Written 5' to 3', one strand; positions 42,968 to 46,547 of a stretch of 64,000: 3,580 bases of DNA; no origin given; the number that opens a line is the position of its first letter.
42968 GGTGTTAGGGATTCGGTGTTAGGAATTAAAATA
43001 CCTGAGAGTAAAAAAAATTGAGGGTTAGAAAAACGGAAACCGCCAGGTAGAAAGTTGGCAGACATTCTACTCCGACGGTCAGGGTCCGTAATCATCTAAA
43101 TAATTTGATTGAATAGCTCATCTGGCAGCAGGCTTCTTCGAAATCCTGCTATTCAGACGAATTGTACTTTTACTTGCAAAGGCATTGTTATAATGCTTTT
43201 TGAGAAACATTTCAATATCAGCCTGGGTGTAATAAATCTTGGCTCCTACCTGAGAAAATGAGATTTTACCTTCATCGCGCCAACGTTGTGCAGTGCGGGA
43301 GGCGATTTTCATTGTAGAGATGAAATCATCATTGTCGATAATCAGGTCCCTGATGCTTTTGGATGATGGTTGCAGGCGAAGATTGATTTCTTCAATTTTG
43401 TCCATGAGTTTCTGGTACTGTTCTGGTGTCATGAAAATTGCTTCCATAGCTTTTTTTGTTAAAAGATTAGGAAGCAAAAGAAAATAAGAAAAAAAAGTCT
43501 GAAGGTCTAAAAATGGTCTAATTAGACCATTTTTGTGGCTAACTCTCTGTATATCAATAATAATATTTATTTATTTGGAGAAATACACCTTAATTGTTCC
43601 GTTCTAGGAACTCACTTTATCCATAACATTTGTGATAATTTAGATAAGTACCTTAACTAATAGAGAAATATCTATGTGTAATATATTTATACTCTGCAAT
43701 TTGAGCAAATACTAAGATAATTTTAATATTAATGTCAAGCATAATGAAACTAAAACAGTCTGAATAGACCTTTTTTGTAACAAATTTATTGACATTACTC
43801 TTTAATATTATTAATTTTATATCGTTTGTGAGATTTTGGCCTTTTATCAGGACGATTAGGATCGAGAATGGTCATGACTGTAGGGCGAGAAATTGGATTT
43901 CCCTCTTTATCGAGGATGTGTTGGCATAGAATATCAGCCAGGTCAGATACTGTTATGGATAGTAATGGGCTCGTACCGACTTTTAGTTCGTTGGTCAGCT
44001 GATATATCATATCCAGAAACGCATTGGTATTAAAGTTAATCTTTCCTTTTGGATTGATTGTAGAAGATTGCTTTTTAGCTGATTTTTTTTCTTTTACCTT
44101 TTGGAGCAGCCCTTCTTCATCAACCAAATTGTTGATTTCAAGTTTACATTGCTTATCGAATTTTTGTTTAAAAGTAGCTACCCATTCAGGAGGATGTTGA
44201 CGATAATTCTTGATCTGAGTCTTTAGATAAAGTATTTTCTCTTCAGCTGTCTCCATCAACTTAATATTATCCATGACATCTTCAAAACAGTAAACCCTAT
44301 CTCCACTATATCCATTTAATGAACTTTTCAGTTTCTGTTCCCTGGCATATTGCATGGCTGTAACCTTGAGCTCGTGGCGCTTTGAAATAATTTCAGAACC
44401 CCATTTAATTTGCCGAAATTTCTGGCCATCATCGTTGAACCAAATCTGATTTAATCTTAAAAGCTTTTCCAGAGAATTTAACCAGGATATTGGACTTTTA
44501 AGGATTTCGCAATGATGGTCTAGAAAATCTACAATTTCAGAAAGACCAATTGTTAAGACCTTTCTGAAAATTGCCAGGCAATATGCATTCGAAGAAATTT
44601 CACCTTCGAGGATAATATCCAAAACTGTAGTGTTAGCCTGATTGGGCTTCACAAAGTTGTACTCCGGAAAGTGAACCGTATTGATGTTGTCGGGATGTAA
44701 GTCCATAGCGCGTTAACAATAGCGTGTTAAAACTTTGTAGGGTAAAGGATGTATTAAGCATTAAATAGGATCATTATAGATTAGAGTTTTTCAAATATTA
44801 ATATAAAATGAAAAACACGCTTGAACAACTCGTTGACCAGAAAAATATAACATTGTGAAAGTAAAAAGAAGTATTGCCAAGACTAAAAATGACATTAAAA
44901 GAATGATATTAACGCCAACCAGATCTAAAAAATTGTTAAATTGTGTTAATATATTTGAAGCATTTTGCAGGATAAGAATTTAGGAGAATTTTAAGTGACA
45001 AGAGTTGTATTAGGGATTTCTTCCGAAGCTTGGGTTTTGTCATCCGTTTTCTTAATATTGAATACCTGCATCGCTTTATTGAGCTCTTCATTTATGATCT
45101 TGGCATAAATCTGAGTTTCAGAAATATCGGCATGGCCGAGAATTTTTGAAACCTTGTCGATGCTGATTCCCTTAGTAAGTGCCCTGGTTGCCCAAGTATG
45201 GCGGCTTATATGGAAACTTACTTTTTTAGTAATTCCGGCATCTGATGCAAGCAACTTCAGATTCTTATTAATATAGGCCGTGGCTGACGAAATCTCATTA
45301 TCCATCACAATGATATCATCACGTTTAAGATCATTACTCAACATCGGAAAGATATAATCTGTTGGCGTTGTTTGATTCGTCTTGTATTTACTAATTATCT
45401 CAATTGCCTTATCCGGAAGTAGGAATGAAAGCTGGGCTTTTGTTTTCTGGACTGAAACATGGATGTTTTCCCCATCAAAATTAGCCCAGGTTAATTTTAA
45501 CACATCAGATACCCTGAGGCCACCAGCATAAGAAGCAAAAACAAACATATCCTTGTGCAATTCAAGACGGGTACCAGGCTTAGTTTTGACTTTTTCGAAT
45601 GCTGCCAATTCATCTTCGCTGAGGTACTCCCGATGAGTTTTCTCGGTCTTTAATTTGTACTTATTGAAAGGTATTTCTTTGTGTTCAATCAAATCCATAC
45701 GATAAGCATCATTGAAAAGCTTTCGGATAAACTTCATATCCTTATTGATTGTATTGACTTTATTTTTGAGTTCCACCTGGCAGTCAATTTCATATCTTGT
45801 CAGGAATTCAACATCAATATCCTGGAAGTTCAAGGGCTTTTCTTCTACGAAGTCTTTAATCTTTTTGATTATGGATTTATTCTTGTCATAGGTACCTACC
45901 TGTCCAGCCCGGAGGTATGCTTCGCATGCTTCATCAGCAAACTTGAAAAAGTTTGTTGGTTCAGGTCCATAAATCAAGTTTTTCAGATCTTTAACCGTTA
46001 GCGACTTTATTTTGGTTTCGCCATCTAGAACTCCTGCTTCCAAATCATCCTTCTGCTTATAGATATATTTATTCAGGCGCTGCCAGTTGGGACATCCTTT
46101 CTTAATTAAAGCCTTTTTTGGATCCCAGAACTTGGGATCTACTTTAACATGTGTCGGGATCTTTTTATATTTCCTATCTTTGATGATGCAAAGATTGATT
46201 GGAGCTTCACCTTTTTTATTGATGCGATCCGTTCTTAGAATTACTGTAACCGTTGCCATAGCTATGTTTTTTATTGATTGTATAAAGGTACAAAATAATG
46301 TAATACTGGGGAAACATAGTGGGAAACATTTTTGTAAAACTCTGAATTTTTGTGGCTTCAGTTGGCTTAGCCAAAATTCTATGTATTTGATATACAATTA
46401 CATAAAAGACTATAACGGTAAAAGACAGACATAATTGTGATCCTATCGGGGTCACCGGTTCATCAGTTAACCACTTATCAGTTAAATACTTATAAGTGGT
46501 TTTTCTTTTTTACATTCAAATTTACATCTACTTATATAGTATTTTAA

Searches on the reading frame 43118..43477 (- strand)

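Call 4: search_protein_families(library=pfam, proteins=[window:43118-43477:-])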
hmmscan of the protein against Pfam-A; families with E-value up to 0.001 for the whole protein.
window:43118-43477:- (119 aa): 1 family
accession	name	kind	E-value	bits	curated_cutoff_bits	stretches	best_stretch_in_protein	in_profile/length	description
PF12728.13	HTH_17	-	1.4e-06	28.9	27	1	57-95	12-50/51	Helix-turn-helix domain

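Call 78: search_protein_families(library=phrogs, proteins=[window:43118-43477:-], max_evalue=0.001)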
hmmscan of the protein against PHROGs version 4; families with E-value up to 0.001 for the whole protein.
window:43118-43477:- (119 aa): 1 family
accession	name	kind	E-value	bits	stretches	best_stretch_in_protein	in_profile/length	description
phrog_66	-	integration and excision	0.00031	21.5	1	32-99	79-147/412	excisionase and transcriptional regulator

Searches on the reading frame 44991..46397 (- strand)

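Call 4: search_protein_families(library=pfam, proteins=[window:44991-46397:-])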
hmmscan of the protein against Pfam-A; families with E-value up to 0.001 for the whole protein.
window:44991-46397:- (468 aa): 3 families
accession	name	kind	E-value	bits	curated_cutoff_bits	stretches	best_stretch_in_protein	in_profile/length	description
PF00589.27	Phage_integrase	-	1.5e-22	80.7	27.1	1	261-434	5-168/172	Phage integrase family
PF13102.12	Phage_int_SAM_5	-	2.8e-16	60.1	22.3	1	149-248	1-97/98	Phage integrase SAM-like domain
PF17293.8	Arm-DNA-bind_5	-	2.3e-15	57.3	22.6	1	52-139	1-87/87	Arm DNA-binding domain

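Call 78: search_protein_families(library=phrogs, proteins=[window:44991-46397:-], max_evalue=0.001)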
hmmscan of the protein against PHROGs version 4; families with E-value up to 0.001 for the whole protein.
window:44991-46397:- (468 aa): 6 families
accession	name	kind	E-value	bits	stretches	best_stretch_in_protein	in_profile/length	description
phrog_1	-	integration and excision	7.1e-45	155.4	1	157-453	169-454/611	integrase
phrog_216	-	integration and excision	5e-35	122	1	212-450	10-240/301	integrase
phrog_7269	-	integration and excision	1.2e-10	42.2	1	377-449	14-84/89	integrase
phrog_7685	-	integration and excision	4.2e-10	40.6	1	356-446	147-235/240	integrase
phrog_23271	-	unknown function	4.6e-06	27.5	1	392-439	8-54/67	-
phrog_34557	-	integration and excision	6.9e-06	26.9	1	372-442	106-173/183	integrase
